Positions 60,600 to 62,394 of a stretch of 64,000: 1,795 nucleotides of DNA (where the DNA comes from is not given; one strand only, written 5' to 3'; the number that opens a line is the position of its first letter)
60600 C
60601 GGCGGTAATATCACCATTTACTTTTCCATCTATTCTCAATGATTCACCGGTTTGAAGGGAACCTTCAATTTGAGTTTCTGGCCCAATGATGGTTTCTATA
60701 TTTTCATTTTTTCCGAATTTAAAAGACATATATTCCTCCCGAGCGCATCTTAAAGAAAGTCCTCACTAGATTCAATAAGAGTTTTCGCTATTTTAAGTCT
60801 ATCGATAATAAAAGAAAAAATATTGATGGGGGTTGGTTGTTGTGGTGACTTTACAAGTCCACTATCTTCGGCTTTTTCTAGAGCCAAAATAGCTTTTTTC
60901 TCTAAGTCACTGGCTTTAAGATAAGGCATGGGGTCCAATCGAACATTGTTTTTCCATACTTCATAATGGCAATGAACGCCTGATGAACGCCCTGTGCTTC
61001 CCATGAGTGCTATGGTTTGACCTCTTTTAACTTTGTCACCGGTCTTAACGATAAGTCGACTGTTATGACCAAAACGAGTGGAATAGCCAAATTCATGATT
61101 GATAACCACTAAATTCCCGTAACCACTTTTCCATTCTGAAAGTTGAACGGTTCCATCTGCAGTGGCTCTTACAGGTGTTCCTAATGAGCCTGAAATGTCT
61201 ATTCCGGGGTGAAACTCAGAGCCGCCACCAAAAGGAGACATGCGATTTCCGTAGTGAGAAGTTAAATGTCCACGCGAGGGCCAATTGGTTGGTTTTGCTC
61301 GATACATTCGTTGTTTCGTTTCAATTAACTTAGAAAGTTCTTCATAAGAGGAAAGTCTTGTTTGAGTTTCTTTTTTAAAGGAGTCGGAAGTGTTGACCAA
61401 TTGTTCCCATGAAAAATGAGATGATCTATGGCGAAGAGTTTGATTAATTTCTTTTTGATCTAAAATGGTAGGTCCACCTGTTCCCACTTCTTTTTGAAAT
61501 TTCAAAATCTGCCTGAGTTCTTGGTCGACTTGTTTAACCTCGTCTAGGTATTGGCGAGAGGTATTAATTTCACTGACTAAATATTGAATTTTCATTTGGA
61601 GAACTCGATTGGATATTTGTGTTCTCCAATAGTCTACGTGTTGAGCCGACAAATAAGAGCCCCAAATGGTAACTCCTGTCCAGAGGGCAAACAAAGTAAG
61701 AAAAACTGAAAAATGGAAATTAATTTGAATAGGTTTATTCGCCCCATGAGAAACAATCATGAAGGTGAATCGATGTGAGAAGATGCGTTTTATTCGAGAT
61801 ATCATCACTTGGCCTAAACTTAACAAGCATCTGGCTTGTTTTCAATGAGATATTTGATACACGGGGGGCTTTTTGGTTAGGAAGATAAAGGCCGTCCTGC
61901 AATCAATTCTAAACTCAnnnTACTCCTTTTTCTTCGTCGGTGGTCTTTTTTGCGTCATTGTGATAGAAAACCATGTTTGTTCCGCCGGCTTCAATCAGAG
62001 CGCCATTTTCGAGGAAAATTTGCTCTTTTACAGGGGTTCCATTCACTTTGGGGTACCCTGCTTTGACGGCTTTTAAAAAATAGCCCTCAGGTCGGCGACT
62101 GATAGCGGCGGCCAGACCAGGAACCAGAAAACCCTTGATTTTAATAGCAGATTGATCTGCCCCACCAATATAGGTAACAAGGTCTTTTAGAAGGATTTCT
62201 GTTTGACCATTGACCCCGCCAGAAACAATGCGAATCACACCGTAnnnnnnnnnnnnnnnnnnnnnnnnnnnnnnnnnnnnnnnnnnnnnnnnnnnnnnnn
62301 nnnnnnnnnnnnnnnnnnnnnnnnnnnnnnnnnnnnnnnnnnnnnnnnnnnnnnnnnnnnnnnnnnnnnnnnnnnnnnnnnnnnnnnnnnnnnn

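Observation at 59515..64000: Co-oriented cluster: (edge ORF)-PP2C phosphatase-FHA protein, then M23 peptidase-bactofilin-PpiD-like chaperone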

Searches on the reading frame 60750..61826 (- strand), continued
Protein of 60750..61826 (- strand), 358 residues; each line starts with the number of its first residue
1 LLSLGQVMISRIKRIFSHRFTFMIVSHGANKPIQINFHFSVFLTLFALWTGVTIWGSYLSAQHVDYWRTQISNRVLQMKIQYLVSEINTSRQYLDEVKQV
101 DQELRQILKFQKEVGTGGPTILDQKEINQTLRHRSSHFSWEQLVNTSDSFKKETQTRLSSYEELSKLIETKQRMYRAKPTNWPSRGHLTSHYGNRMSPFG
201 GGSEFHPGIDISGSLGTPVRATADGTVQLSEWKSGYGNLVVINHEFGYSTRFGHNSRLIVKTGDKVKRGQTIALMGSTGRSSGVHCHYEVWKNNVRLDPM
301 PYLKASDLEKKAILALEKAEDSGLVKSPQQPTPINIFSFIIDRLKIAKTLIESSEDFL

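Call 73: fold_search(model_id=the predicted structure, library=pdb)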
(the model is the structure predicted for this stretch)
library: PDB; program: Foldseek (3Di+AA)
matches with E <= 10: 461; with E <= 0.001: 67
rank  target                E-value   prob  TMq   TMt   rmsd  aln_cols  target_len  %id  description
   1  8tzl_E                6.4e-15  1.00  0.34  0.34  41.5       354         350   21  Cryo-EM structure of Vibrio cholerae FtsE/FtsX/EnvC complex, full-length (released 2023-12-20)
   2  3slu_B                2.5e-14  1.00  0.34  0.33   9.1       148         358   36  Crystal structure of NMB0315 (released 2012-02-01)
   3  6muk                  4.2e-14  1.00  0.33  0.32  11.5       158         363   35  1.93 Angstrom Resolution Crystal Structure of Peptidase M23 from Neisseria gonorrhoeae. (released 2018-10-31)
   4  5j1l_C                6.4e-14  1.00  0.35  0.74   8.0       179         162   29  Crystal structure of Csd1-Csd2 dimer I (released 2016-10-19)
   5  5j1m_C                9.6e-14  1.00  0.32  0.68  10.4       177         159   32  Crystal structure of Csd1-Csd2 dimer II (released 2016-10-19)
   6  4bh5_A                2.1e-13  1.00  0.33  0.86   2.7       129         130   35  LytM domain of EnvC, an activator of cell wall amidases in Escherichia coli (released 2013-07-03)
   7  3slu_A                2.2e-13  1.00  0.34  0.34   9.0       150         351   35  Crystal structure of NMB0315 (released 2012-02-01)
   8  6ue4_A                3.7e-13  1.00  0.33  0.33  11.0       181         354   28  ShyA Endopeptidase from Vibrio cholerae (Closed form) (released 2020-05-27)
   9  6jmy                  3.9e-13  1.00  0.31  0.42  12.6       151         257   29  Structure of wild type closed form of peptidoglycan peptidase (released 2020-01-15)
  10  6jmx                  3.9e-13  1.00  0.31  0.42   9.6       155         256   28  Structure of open form of peptidoglycan peptidase (released 2020-01-15)
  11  8c0j_B                5.6e-13  1.00  0.33  0.85   2.8       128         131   34  Structure of AmiB enzymatic domain bound to the EnvC LytM domain (released 2023-06-14)
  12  6jn7_A                6.3e-13  1.00  0.31  0.41  12.4       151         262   28  Structure of H216A mutant closed form peptidoglycan peptidase (released 2020-01-15)
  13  6ue4_B                8.0e-13  1.00  0.34  0.34  11.5       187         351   27  ShyA Endopeptidase from Vibrio cholerae (Closed form) (released 2020-05-27)
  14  5j1l_B                1.2e-12  1.00  0.34  0.63  10.2       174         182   30  Crystal structure of Csd1-Csd2 dimer I (released 2016-10-19)
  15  5j1l_A                1.3e-12  1.00  0.33  0.70   8.1       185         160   28  Crystal structure of Csd1-Csd2 dimer I (released 2016-10-19)
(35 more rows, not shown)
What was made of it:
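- Foldseek's top hit for the full model is full-length EnvC in the FtsEX complex (8tzl_E, 354 columns; call 73).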

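Call 76: find_related_loci(query=A3, collection=metagenome_contigs, flank=7000)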
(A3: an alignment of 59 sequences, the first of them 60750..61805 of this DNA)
Query A3 (351 aa) in metagenome_contigs; peptide patterns used: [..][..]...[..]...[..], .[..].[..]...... (x = any residue, [..] = any of these).
600 stretches matched a pattern (row limit reached: there are more); 593 encode a relative of the query (tblastn E <= 1e-3); the best 80 are kept; 80 distinct loci.
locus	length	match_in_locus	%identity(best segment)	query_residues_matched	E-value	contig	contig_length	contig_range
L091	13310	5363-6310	38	4-312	2e-78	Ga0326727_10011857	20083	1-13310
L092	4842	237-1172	39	14-312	6e-74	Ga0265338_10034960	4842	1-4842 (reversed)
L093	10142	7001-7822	33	27-296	3e-52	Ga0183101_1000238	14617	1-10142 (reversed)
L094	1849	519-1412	31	8-296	9e-47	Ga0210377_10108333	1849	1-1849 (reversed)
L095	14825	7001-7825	31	2-297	3e-45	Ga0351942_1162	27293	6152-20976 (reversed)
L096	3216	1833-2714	30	12-296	1e-44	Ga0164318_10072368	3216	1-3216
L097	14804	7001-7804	36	34-296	7e-45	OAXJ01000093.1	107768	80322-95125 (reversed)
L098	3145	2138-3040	33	13-301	3e-44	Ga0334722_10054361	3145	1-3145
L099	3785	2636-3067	51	167-307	2e-43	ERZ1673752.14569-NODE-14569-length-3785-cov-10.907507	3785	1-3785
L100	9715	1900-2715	34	36-296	8e-43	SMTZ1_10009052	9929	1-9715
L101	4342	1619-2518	30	8-296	5e-43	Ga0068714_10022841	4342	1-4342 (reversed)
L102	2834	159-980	32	29-296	5e-43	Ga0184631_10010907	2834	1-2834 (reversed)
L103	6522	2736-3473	35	54-296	2e-42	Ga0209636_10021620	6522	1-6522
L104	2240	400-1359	32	10-324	3e-42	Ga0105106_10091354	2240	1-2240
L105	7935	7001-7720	35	61-308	6e-40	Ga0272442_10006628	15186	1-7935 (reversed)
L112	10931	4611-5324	34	66-296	4e-39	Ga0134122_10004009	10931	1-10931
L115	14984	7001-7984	31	13-300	3e-42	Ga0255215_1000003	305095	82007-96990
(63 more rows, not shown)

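Call 80: search_protein_families(library=pfam, proteins=[L115:2256-5069:-, L115:5198-6109:-, L115:6258-6983:+, L115:6980-7987:+, L115:8112-10247:+, L115:10422-11837:+, L112:1587-3359:+, L112:3421-4224:+, L112:4356-5336:+, L112:5362-6747:+], max_evalue=0.0001)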
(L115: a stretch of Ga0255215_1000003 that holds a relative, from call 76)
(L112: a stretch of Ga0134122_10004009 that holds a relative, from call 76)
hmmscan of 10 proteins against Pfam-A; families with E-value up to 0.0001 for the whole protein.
L115:2256-5069:- (937 aa): 1 family
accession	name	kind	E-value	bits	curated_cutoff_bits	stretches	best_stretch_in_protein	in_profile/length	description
PF00456.26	Transketolase_N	-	3e-14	53.2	22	2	323-418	211-307/334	Transketolase, thiamine diphosphate binding domain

L115:5198-6109:- (303 aa): 2 families
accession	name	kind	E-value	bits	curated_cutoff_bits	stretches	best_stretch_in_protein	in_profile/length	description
PF13103.11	TonB_2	-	3e-09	37.3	22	1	206-285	3-75/85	TonB C terminal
PF03544.19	TonB_C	-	8.1e-09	36.3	24.6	1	239-300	18-78/79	Gram-negative bacterial TonB protein C-terminal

L115:6258-6983:+ (241 aa): 3 families
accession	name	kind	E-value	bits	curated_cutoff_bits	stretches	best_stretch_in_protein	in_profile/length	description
PF00481.26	PP2C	-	6.6e-19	69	20.3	1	25-224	31-243/255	Protein phosphatase 2C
PF13672.11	PP2C_2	-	1.2e-15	58.1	24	1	16-205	10-187/209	Protein phosphatase 2C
PF07228.17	SpoIIE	-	7.6e-09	36.2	25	1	32-237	8-190/192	Stage II sporulation protein E (SpoIIE)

L115:6980-7987:+ (335 aa): 1 family
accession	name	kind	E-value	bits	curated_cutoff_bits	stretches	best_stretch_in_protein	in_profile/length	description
PF01551.29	Peptidase_M23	-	2.2e-36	124.4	28.7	1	232-327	1-96/96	Peptidase family M23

L115:8112-10247:+ (711 aa): 0 families

L115:10422-11837:+ (471 aa): 0 families

L112:1587-3359:+ (590 aa): 3 families
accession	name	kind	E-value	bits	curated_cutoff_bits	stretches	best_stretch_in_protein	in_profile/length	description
PF02463.25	SMC_N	-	2.2e-17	63.7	40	1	23-529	2-217/220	RecF/RecN/SMC N terminal domain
PF13476.12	AAA_23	-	3.2e-11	44.7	27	1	26-107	2-69/201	AAA domain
PF13304.12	AAA_21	-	2.4e-06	28.3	27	0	45-87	1-46/304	AAA domain, putative AbiEii toxin, Type IV TA system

L112:3421-4224:+ (267 aa): 3 families
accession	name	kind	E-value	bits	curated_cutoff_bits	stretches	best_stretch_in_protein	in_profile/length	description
PF13672.11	PP2C_2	-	2.7e-22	79.8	24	1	26-229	7-183/209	Protein phosphatase 2C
PF00481.26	PP2C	-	2.6e-13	50.7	20.3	1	41-165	34-145/255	Protein phosphatase 2C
PF07228.17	SpoIIE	-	2.9e-05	24.6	25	1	190-264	105-191/192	Stage II sporulation protein E (SpoIIE)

L112:4356-5336:+ (326 aa): 1 family
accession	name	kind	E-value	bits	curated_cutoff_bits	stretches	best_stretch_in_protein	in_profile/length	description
PF01551.29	Peptidase_M23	-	3.1e-36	123.9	28.7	1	225-319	2-96/96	Peptidase family M23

L112:5362-6747:+ (461 aa): 0 families

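Call 85: find_homologous_proteins(query=L115:6980-7987:+, max_evalue=1e-20)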
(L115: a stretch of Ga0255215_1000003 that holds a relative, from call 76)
Query L115:6980-7987:+ (335 aa): 7455 proteins with E <= 1e-20 among 8000 candidates; the best 120 are listed.
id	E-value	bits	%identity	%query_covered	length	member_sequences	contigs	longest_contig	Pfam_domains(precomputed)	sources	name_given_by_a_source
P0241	2.2e-215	732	100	100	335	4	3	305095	PF01551.30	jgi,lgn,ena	-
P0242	1.9e-209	712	96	100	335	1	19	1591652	PF01551.30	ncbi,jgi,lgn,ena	ncbi:MAG: M23 family metallopeptidase [Pseudobdellovibrio sp.]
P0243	7.5e-208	707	96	100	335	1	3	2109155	PF01551.30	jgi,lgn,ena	-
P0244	1.4e-207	706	96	100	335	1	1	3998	PF01551.30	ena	-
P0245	2.8e-203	692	93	100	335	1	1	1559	PF01551.30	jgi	jgi:murein DD-endopeptidase MepM/ murein hydrolase activator NlpD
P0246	1.0e-202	690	93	100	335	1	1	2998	PF01551.30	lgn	-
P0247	2.4e-199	679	91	100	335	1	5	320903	PF01551.30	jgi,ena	-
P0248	2.7e-189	646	86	100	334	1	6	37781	PF01551.30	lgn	-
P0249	2.8e-188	643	86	100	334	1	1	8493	PF01551.30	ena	-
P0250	8.9e-188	641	86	100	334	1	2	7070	PF01551.30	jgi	jgi:murein DD-endopeptidase MepM/ murein hydrolase activator NlpD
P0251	9.2e-188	641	86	100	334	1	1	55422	PF01551.30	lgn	-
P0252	1.0e-187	641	86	100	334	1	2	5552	PF01551.30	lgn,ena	-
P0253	2.1e-187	640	86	100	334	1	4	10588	PF01551.30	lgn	-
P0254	2.4e-187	640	86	100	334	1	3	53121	PF01551.30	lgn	-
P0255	3.6e-187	639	85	100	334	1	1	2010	PF01551.30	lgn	-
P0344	4.3e-154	531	69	100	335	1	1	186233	PF01551.30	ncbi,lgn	-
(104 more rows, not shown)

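Call 86: find_encoding_contigs(protein=P0344, flank=5000, max_places=2)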
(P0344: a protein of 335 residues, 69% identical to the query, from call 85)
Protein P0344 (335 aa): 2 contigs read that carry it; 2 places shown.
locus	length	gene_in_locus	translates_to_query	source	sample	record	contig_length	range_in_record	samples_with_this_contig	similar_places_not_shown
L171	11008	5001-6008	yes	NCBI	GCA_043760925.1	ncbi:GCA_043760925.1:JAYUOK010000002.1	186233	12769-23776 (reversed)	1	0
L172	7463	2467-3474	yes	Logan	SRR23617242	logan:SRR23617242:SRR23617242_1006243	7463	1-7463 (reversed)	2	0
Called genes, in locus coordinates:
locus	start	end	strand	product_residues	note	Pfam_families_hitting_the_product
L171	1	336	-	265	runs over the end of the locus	-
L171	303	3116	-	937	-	PF00456:Transketolase_N (weak)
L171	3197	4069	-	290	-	PF13103:TonB_2, PF03544:TonB_C (weak)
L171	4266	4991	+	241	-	PF00481:PP2C, PF13672:PP2C_2, PF07228:SpoIIE (weak)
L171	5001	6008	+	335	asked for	PF01551:Peptidase_M23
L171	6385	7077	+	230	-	PF01797:Y1_Tnp (weak)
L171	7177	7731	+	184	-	-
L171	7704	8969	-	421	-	PF02844:GARS_N, PF01071:GARS_A, PF02786:CPSase_L_D2 (weak), PF02843:GARS_C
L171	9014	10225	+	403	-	PF00108:Thiolase_N, PF00109:ketoacyl-synt (faint), PF02803:Thiolase_C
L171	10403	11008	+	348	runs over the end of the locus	PF15890:Peptidase_Mx1 (weak), PF15887:Peptidase_Mx (weak)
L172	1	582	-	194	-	?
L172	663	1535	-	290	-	PF13103:TonB_2, PF03544:TonB_C (weak)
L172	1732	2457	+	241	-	PF00481:PP2C, PF13672:PP2C_2, PF07228:SpoIIE (weak)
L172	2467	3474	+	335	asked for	PF01551:Peptidase_M23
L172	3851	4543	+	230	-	PF01797:Y1_Tnp (weak)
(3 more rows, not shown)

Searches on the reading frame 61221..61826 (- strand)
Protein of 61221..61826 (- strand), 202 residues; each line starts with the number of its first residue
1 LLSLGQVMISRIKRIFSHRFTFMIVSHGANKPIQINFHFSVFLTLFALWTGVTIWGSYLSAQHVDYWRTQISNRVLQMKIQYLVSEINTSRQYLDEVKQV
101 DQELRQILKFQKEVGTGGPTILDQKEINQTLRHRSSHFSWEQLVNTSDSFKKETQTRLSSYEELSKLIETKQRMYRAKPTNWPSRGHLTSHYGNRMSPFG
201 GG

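Call 13: search_protein_families(library=pfam, proteins=[window:61221-61826:-], max_evalue=10)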
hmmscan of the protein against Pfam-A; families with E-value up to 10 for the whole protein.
seq(202 aa): 2 families
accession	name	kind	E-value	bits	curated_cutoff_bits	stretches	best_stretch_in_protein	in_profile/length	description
PF16169.10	DUF4872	-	0.043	14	28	1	80-118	60-97/173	Domain of unknown function (DUF4872)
PF22913.1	NBAS_11th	-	0.069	13.6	27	1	73-133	39-99/125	NBAS subunit of NRZ tethering complex, C-terminal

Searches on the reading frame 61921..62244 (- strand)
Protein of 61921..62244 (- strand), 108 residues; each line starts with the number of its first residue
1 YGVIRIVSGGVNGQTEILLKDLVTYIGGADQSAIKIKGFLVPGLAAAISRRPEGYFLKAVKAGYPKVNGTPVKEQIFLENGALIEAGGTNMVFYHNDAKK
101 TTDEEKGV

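Call 13: search_protein_families(library=pfam, proteins=[window:61921-62244:-], max_evalue=10)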
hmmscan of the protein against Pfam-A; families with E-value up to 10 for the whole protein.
seq(108 aa): 1 family
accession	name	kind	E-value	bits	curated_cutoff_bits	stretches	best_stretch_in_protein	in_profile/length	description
PF16697.10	Yop-YscD_cpl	-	0.0004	21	33.2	1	5-96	1-93/94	Inner membrane component of T3SS, cytoplasmic domain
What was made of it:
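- Checked: It matches Pfam Yop-YscD_cpl end to end (E 4e-4, below cutoff; call 13).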
